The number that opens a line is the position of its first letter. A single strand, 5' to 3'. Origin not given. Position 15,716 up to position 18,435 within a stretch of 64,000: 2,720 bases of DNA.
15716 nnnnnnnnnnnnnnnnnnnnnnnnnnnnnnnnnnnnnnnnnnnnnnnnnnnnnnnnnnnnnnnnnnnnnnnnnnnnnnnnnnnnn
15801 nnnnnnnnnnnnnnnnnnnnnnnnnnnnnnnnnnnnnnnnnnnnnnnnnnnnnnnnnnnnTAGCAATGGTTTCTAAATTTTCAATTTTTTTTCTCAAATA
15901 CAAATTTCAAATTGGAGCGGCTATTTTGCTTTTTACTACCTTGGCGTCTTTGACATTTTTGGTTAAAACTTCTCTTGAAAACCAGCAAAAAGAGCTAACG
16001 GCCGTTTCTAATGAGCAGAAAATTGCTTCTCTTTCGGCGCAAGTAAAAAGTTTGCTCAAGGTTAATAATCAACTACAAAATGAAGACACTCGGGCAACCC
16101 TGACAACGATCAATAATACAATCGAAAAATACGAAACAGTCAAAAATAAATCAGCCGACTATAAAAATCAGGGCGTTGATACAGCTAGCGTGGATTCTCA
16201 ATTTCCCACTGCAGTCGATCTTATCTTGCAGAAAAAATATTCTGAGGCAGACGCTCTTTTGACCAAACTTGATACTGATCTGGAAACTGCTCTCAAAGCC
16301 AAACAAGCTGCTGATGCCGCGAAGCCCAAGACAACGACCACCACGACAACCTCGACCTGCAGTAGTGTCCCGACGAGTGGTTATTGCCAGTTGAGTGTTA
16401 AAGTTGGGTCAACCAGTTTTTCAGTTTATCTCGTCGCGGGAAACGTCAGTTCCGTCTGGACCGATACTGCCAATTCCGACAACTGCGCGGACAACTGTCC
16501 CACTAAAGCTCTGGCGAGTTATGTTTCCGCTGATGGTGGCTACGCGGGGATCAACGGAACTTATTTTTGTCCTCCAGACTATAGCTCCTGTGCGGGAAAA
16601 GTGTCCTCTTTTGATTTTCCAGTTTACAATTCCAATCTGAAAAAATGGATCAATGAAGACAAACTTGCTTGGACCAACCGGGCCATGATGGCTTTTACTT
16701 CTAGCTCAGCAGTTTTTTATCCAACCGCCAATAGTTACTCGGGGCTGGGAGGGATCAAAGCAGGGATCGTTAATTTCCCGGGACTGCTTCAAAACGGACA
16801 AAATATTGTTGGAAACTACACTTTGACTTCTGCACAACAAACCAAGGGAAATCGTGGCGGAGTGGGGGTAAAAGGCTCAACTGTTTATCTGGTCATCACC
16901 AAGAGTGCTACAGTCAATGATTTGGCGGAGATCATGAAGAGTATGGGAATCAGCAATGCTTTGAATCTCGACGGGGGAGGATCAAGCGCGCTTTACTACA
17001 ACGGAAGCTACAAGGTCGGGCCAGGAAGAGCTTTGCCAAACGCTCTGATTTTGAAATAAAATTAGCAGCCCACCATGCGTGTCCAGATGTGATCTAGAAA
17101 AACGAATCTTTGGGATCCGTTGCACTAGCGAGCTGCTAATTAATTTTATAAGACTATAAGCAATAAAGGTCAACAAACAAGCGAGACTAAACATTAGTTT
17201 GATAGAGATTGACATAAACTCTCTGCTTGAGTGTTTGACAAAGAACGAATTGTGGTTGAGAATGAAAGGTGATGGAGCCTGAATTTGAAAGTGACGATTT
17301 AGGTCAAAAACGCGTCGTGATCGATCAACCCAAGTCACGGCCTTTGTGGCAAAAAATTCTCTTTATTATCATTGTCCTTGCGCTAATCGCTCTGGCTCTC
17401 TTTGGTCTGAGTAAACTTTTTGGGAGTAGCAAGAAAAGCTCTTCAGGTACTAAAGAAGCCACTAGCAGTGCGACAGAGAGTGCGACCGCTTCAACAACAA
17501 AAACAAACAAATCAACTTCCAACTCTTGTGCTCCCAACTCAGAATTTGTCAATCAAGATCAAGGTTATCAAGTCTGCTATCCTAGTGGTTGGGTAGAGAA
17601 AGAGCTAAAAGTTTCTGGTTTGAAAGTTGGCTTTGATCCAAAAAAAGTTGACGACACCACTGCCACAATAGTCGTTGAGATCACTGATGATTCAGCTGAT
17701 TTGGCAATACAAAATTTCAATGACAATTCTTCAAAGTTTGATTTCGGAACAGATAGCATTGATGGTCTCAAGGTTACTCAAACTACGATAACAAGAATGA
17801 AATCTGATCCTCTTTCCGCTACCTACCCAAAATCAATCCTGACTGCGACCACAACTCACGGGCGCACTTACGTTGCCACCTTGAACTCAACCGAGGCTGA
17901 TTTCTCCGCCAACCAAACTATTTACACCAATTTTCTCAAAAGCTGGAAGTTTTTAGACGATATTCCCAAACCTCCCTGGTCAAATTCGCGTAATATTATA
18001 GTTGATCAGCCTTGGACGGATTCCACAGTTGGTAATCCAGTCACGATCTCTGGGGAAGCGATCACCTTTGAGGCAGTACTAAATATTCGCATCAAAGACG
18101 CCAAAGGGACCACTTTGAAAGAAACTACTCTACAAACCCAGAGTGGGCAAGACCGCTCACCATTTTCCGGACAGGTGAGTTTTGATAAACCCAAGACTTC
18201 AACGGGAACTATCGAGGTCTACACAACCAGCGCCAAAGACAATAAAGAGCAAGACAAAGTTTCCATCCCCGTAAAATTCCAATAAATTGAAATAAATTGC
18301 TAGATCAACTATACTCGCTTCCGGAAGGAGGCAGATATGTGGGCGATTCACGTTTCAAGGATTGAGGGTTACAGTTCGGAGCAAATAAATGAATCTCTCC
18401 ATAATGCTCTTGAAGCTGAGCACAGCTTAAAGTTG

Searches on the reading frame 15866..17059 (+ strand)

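Call 41: search_protein_families(library=pfam, proteins=[window:15866-17059:+], max_evalue=0.00001)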
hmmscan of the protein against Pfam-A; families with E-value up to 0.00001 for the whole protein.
window:15866-17059:+ (397 aa): 1 family
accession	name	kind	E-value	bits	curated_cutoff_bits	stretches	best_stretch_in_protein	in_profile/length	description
PF09992.14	NAGPA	-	7.9e-19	68.9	25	1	226-396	4-168/169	Phosphodiester glycosidase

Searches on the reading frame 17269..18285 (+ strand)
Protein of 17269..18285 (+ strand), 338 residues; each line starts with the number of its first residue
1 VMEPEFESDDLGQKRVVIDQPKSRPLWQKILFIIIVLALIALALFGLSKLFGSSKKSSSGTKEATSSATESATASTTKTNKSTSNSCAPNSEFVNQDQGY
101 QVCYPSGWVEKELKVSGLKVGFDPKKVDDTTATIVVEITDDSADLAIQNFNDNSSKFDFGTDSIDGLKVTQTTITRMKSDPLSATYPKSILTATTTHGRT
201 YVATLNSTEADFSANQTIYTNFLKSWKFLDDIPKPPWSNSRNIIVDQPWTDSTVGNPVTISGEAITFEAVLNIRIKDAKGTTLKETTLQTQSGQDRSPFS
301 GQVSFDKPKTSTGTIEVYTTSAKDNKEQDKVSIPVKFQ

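Call 41: search_protein_families(library=pfam, proteins=[window:17269-18285:+], max_evalue=0.00001)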
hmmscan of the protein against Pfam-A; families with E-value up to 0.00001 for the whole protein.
window:17269-18285:+ (338 aa): 1 family
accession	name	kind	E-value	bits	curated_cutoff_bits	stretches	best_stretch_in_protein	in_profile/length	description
PF10648.15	Gmad2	-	1.7e-21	76.8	25.7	1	243-325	2-85/86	Immunoglobulin-like domain of bacterial spore germination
